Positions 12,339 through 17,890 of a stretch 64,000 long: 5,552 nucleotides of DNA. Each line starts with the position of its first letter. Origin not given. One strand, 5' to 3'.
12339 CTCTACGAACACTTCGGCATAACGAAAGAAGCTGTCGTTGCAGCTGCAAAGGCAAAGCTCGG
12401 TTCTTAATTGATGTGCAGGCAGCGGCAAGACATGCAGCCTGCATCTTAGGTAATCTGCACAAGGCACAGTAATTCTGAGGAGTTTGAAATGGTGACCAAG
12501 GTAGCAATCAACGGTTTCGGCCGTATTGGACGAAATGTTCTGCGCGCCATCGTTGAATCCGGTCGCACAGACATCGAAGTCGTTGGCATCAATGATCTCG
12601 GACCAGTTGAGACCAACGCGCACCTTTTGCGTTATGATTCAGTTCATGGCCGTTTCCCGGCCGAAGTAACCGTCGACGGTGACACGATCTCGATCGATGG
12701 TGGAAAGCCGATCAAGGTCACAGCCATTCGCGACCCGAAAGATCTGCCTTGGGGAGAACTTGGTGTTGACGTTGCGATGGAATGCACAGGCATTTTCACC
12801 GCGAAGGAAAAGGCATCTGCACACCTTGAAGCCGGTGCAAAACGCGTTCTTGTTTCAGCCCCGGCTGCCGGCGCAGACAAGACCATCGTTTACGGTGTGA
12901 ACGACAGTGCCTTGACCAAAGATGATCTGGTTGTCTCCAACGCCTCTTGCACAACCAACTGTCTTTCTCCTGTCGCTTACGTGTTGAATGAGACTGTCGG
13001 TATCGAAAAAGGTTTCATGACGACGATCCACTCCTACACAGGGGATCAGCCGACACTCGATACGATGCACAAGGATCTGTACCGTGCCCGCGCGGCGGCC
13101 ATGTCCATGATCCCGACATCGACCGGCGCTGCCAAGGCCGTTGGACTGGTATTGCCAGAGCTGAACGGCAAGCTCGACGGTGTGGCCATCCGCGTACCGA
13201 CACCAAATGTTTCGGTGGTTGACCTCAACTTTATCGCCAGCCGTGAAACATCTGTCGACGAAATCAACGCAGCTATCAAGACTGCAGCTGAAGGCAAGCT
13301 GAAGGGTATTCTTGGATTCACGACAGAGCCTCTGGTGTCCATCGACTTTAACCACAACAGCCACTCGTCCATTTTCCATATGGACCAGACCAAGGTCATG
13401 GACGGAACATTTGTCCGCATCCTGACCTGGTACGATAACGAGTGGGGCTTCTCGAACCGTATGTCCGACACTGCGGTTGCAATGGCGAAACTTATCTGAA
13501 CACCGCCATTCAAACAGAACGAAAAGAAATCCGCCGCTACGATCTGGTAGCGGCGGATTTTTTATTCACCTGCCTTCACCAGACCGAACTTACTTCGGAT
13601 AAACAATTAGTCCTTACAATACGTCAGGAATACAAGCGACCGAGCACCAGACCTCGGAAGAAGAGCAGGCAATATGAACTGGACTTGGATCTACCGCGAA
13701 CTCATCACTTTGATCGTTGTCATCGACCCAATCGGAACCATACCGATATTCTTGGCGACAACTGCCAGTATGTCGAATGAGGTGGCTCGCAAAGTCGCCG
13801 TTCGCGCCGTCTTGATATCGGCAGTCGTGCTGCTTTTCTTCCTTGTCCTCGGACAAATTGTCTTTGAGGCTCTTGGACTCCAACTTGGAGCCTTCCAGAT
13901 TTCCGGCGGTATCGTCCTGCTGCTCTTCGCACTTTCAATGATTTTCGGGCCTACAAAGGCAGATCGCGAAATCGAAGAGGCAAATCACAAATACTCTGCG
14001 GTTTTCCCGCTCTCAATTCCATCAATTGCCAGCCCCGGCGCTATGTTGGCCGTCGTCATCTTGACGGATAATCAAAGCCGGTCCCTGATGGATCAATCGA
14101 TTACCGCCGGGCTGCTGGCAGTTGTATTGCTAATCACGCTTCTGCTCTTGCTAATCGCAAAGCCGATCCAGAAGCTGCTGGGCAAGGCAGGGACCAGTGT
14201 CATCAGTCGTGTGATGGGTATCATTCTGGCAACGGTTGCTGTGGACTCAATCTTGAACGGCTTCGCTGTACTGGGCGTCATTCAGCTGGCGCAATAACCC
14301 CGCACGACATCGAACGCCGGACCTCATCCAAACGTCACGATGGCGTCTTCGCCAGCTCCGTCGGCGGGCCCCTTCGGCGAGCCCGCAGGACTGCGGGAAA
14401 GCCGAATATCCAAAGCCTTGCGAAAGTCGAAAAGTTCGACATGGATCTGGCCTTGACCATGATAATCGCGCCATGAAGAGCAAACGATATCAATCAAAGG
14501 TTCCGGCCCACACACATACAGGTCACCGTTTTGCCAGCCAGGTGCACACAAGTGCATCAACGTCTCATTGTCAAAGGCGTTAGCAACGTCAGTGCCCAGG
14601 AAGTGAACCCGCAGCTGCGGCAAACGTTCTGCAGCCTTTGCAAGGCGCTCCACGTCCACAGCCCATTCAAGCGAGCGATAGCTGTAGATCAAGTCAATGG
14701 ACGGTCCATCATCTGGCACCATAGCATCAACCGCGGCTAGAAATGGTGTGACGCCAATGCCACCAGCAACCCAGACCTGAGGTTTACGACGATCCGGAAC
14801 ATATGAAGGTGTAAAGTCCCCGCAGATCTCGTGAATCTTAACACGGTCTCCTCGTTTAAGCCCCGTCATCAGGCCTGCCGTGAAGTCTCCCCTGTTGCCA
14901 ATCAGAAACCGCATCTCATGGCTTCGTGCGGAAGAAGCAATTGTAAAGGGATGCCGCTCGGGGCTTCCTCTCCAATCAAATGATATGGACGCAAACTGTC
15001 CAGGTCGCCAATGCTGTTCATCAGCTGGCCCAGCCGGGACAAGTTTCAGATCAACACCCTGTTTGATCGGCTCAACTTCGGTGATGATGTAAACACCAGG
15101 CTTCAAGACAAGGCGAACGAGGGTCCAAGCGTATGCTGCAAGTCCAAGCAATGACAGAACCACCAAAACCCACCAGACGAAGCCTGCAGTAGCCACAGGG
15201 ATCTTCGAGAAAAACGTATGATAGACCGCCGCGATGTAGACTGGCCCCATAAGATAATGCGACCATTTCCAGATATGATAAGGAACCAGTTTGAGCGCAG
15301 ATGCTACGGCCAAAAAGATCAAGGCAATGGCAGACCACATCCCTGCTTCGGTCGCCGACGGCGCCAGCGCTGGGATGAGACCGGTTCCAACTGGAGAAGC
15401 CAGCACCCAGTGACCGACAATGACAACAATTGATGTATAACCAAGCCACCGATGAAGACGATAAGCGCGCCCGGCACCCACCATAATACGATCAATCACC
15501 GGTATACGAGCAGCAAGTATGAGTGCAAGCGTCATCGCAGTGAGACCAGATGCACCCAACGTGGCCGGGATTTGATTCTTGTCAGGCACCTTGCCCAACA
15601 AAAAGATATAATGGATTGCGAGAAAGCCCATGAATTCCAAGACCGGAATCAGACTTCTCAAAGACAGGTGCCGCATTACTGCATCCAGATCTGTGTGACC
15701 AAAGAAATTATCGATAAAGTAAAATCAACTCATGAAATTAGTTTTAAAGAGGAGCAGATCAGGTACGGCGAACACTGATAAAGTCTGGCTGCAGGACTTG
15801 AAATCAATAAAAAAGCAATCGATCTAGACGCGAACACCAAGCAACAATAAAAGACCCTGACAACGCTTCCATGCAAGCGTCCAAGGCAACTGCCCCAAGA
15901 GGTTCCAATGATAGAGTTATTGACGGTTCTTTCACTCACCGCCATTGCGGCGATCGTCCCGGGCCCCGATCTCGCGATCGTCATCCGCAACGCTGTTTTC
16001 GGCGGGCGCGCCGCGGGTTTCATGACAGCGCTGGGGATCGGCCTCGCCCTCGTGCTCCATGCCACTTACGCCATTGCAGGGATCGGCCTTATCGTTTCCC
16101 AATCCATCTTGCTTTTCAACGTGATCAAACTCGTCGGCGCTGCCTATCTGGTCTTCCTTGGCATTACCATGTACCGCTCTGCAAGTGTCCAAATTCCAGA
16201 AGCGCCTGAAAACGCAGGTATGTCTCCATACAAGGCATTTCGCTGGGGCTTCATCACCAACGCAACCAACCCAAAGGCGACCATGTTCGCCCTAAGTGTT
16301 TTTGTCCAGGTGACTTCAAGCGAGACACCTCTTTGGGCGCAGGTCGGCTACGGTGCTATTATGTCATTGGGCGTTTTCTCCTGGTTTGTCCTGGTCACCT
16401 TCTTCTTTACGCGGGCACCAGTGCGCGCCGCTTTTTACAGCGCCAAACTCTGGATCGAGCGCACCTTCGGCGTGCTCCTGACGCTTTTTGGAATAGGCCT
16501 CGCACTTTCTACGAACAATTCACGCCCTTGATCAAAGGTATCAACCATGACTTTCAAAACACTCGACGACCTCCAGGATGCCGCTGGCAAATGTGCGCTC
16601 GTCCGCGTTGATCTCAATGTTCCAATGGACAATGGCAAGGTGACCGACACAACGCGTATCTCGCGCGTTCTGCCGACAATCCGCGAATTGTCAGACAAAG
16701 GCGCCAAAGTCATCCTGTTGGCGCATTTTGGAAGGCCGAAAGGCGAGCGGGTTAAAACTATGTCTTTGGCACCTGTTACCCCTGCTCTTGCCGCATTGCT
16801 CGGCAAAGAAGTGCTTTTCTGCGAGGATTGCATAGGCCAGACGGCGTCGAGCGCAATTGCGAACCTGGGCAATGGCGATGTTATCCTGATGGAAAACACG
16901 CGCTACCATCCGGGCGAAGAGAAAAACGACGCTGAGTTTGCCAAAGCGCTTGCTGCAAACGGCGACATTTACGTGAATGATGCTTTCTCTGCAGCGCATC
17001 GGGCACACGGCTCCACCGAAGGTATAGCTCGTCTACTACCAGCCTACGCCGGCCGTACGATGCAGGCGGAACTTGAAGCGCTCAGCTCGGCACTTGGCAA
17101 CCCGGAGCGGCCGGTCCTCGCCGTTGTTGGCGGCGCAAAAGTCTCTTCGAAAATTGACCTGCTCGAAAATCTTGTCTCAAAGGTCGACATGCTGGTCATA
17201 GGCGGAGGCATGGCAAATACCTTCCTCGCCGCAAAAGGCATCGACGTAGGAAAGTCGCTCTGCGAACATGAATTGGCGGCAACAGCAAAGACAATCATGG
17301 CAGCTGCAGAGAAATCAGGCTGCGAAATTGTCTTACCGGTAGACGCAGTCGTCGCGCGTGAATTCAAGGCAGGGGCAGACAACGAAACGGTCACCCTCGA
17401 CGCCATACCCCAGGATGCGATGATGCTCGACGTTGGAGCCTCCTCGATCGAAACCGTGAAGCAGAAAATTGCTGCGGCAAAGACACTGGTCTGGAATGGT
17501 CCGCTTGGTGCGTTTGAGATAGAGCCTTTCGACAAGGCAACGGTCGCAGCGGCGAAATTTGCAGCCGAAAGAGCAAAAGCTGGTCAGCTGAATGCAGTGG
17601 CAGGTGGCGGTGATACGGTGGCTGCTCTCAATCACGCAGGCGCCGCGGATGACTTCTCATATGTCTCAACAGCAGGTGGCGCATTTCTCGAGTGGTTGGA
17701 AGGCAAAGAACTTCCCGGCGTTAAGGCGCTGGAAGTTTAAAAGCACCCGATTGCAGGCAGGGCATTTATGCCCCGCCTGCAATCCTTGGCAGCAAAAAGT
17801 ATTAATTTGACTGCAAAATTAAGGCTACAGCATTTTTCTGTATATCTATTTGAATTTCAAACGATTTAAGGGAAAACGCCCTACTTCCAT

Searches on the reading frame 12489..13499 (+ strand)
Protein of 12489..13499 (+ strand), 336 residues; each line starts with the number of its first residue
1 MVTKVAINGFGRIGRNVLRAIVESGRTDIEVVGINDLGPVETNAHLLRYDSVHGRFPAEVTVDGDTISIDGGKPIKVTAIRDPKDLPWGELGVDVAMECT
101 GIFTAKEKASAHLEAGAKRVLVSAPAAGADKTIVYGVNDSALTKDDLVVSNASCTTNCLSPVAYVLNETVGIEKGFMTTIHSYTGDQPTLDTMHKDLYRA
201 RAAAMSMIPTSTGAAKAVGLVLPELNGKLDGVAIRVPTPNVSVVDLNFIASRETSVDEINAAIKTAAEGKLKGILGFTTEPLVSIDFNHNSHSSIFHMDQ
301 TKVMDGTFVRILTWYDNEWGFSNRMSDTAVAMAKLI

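Call 29: search_protein_families(library=pfam, proteins=[window:12489-13499:+], max_evalue=0.00001)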
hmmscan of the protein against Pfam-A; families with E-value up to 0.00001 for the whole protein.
window:12489-13499:+ (336 aa): 2 families
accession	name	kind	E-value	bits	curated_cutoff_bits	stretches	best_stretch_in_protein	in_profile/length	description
PF02800.25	Gp_dh_C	-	2.6e-66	222.5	24.4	1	159-315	1-158/158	Glyceraldehyde 3-phosphate dehydrogenase, C-terminal domain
PF00044.30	Gp_dh_N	-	8.6e-38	129.1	31.7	1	4-105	2-100/101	Glyceraldehyde 3-phosphate dehydrogenase, NAD binding domain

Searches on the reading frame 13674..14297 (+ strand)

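Call 50: search_protein_families(library=pfam, proteins=[window:13674-14297:+], max_evalue=0.0001)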
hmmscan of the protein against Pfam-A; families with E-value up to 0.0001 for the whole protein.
window:13674-14297:+ (207 aa): 1 family
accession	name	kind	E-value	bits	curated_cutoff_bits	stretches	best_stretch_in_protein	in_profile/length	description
PF01914.23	MarC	-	3.8e-44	151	23.9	1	4-197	2-199/203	MarC family integral membrane protein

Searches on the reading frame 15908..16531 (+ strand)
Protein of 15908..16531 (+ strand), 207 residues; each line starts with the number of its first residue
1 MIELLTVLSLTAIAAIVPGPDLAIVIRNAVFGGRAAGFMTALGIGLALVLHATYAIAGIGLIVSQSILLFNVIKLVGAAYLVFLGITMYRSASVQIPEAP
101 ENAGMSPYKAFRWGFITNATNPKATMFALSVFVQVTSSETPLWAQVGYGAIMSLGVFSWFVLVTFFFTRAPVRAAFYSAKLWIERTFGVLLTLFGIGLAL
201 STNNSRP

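Call 50: search_protein_families(library=pfam, proteins=[window:15908-16531:+], max_evalue=0.0001)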
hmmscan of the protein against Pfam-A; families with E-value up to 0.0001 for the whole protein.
window:15908-16531:+ (207 aa): 1 family
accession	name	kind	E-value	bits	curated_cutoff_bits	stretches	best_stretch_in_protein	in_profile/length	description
PF01810.24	LysE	-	5.1e-32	111.4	25.6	1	13-201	2-192/193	LysE type translocator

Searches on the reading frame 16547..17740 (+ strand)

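Call 29: search_protein_families(library=pfam, proteins=[window:16547-17740:+], max_evalue=0.00001)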
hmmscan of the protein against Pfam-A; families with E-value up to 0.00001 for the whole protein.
window:16547-17740:+ (397 aa): 1 family
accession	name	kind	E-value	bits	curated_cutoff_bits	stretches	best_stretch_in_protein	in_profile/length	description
PF00162.24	PGK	-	4.6e-153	510.2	27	1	7-387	2-379/379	Phosphoglycerate kinase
